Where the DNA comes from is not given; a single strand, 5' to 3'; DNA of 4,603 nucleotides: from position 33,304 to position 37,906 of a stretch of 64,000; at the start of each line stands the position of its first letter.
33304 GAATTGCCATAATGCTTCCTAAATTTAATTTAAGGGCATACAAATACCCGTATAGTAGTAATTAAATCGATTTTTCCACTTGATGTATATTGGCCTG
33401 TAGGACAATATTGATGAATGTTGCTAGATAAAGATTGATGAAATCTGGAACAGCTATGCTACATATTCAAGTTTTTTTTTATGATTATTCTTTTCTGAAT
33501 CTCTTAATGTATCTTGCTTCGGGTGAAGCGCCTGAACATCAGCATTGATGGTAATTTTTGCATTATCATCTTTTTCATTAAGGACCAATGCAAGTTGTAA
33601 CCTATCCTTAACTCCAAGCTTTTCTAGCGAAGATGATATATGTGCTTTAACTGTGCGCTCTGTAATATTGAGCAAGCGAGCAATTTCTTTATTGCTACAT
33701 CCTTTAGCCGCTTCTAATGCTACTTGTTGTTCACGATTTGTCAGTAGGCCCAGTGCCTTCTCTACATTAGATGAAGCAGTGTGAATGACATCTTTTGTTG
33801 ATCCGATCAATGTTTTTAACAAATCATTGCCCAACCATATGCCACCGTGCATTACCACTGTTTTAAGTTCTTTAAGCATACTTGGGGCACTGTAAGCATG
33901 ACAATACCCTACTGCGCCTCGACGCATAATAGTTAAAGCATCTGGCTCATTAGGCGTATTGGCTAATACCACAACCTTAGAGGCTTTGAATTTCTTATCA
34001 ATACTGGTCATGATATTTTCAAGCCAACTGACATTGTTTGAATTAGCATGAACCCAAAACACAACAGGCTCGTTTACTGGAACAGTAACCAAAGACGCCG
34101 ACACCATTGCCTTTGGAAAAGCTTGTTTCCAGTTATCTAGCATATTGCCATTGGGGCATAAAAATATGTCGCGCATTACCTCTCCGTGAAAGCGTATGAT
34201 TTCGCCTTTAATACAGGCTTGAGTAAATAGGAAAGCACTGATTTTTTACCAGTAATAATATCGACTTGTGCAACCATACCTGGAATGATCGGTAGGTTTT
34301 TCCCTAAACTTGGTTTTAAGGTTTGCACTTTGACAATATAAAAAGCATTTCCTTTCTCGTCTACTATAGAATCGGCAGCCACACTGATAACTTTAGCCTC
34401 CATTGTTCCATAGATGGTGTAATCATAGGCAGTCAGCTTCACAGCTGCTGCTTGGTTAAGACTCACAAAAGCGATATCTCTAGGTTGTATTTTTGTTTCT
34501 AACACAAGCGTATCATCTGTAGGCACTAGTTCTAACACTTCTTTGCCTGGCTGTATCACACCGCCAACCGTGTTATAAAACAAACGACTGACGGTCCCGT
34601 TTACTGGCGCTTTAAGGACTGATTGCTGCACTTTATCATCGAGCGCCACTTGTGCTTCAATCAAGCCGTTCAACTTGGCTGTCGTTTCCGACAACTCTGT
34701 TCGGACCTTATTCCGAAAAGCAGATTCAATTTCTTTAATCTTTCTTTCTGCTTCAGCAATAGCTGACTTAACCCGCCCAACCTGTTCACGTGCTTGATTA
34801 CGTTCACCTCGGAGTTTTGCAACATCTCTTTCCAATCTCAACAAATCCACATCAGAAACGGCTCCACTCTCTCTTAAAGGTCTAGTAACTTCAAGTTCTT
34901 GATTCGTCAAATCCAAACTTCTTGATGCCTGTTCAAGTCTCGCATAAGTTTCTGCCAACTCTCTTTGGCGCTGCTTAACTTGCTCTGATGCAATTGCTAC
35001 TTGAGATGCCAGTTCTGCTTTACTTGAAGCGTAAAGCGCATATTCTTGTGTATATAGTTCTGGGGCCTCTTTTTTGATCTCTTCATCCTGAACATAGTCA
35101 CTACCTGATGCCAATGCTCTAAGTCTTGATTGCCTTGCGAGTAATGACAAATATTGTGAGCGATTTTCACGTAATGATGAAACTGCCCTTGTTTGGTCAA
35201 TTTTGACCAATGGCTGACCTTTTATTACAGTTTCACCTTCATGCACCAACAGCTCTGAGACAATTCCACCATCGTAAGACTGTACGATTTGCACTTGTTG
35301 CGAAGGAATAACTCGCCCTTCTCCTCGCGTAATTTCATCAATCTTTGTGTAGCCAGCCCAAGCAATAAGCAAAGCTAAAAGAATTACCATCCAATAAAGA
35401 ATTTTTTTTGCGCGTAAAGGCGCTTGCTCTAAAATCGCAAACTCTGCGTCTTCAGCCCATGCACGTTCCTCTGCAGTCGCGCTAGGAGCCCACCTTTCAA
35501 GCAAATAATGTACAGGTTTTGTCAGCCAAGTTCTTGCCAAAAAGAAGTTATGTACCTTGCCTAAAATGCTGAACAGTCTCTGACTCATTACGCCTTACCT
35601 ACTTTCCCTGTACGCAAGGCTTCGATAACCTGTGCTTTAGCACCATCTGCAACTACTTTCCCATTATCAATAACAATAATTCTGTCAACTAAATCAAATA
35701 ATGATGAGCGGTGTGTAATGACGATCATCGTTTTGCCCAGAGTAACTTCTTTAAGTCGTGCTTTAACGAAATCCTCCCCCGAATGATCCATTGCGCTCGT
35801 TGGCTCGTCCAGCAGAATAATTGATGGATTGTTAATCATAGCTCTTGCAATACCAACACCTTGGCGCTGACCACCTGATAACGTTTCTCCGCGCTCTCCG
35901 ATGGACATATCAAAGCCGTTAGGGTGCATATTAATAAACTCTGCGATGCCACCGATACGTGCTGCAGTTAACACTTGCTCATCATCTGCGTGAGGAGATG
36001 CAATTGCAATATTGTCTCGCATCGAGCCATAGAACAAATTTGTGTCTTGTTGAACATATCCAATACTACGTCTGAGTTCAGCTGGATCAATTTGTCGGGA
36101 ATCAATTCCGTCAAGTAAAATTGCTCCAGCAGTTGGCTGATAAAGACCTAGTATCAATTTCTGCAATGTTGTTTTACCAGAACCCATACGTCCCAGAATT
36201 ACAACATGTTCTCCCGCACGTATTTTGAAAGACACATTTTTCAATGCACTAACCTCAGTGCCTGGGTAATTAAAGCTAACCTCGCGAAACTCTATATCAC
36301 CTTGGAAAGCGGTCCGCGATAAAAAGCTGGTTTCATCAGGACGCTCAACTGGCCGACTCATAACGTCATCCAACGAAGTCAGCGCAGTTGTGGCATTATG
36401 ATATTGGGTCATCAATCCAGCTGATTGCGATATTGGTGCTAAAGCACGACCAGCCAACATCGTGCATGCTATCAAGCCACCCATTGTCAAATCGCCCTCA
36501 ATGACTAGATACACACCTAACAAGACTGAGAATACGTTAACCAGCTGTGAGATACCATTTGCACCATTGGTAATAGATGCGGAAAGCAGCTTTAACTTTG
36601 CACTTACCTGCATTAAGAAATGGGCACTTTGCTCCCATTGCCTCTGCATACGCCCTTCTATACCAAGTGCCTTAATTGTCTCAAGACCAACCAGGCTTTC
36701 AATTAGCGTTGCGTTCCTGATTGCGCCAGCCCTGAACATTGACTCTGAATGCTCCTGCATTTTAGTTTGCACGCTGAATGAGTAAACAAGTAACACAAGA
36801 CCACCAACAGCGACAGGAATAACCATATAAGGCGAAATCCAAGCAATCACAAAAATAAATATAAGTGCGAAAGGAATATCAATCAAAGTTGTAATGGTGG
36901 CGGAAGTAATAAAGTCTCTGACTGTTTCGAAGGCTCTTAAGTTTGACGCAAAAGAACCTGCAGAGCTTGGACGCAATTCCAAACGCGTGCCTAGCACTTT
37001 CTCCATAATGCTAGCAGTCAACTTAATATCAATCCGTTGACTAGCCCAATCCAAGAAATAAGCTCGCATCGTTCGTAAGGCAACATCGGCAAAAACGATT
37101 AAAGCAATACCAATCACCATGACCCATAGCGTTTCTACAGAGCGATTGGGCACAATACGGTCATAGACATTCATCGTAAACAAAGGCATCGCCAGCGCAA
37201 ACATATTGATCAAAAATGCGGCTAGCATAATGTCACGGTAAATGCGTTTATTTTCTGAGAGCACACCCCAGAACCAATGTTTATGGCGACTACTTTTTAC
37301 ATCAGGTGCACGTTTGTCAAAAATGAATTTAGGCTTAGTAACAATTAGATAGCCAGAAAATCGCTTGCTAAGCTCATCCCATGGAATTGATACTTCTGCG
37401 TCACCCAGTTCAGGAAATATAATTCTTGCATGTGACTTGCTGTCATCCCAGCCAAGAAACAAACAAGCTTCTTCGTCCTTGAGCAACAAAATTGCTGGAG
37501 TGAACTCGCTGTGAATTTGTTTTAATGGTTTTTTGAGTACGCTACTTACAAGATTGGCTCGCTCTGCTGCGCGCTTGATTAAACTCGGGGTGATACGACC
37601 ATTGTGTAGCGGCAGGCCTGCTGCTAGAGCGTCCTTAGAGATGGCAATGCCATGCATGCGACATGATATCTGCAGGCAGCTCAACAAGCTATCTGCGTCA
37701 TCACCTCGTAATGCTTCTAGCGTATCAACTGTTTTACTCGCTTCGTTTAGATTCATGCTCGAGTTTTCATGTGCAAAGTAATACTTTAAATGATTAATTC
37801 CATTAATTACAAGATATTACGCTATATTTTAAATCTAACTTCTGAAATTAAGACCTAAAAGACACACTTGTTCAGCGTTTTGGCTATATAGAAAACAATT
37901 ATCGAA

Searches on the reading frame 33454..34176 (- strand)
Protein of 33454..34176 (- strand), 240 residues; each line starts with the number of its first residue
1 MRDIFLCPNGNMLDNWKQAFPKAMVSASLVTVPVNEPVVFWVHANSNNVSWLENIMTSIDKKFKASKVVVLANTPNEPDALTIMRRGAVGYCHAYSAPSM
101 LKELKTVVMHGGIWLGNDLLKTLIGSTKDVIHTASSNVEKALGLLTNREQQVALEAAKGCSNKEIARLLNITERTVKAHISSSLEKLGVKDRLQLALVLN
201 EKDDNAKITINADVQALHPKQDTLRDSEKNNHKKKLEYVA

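Call 24: search_protein_families(library=pfam, proteins=[window:33454-34176:-], max_evalue=0.001)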
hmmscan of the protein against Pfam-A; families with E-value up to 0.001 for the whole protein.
window:33454-34176:- (240 aa): 3 families
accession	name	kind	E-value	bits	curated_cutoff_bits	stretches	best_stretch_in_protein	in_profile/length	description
PF00196.25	GerE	-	2.3e-17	62.8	23.5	1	145-198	3-56/57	Bacterial regulatory proteins, luxR family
PF08281.18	Sigma70_r4_2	-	2.8e-08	33.7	25.7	1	138-187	4-54/54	Sigma-70, region 4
PF13412.12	HTH_24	-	0.00098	19.1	21.9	0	154-181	12-39/48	Winged helix-turn-helix DNA-binding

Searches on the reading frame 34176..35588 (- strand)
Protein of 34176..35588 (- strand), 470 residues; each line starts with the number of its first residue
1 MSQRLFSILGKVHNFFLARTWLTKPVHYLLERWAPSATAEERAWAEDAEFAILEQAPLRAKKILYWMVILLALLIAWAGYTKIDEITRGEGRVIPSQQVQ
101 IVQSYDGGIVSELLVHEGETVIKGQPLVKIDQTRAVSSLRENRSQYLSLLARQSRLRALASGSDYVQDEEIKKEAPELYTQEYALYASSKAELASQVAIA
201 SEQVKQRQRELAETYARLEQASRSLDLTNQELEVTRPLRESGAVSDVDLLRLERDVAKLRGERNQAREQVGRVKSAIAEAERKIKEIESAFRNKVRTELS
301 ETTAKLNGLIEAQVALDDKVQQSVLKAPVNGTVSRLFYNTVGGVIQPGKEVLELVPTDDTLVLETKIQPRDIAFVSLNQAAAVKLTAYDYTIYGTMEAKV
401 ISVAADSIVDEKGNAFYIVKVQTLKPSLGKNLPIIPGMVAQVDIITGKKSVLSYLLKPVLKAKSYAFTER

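Call 24: search_protein_families(library=pfam, proteins=[window:34176-35588:-], max_evalue=0.001)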
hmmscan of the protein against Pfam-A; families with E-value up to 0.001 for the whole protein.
window:34176-35588:- (470 aa): 3 families
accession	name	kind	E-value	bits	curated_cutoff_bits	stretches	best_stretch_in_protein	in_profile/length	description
PF13437.12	HlyD_3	-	8.4e-16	59.1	22.2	1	324-437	1-106/106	HlyD family secretion protein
PF16576.10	HlyD_D23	-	5.3e-06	26.3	30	0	314-391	99-175/214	Barrel-sandwich domain of CusB or HlyD membrane-fusion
PF00364.28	Biotin_lipoyl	-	0.00045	20.4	22.1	0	102-130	45-73/73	Biotin-requiring enzyme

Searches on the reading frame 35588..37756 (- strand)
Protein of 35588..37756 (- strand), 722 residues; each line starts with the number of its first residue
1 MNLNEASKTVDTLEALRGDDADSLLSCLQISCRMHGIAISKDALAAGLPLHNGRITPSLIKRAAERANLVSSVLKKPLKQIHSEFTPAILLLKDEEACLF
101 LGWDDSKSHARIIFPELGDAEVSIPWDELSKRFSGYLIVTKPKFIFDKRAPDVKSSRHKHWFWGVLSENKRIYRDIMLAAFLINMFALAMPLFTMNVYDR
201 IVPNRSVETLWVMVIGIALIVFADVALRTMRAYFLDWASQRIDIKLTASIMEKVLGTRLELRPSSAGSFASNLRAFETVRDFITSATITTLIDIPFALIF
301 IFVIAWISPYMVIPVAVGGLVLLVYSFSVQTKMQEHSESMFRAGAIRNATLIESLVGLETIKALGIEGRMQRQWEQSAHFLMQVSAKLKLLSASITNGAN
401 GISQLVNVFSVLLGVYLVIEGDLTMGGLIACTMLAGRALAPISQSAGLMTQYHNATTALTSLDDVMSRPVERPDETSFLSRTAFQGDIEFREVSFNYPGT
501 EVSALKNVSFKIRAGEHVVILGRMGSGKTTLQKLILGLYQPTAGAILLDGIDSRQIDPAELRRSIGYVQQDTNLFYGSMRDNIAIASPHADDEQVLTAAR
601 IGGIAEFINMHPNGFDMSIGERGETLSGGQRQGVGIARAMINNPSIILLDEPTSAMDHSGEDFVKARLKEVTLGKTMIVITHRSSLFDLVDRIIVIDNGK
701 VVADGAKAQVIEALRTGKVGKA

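Call 24: search_protein_families(library=pfam, proteins=[window:35588-37756:-], max_evalue=0.001)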
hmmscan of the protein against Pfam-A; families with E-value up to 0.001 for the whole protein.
window:35588-37756:- (722 aa): 4 families
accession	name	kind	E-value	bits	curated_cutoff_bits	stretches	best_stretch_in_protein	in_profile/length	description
PF00005.33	ABC_tran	-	4.9e-34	118.3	25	1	505-654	1-137/137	ABC transporter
PF00664.28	ABC_membrane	-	6.6e-25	88.8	28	1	176-435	4-267/274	ABC transporter transmembrane region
PF03412.21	Peptidase_C39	-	7.3e-08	32.8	22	1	19-143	9-131/133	Peptidase C39 family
PF02463.25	SMC_N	-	6.4e-05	22.9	40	0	624-696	135-211/220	RecF/RecN/SMC N terminal domain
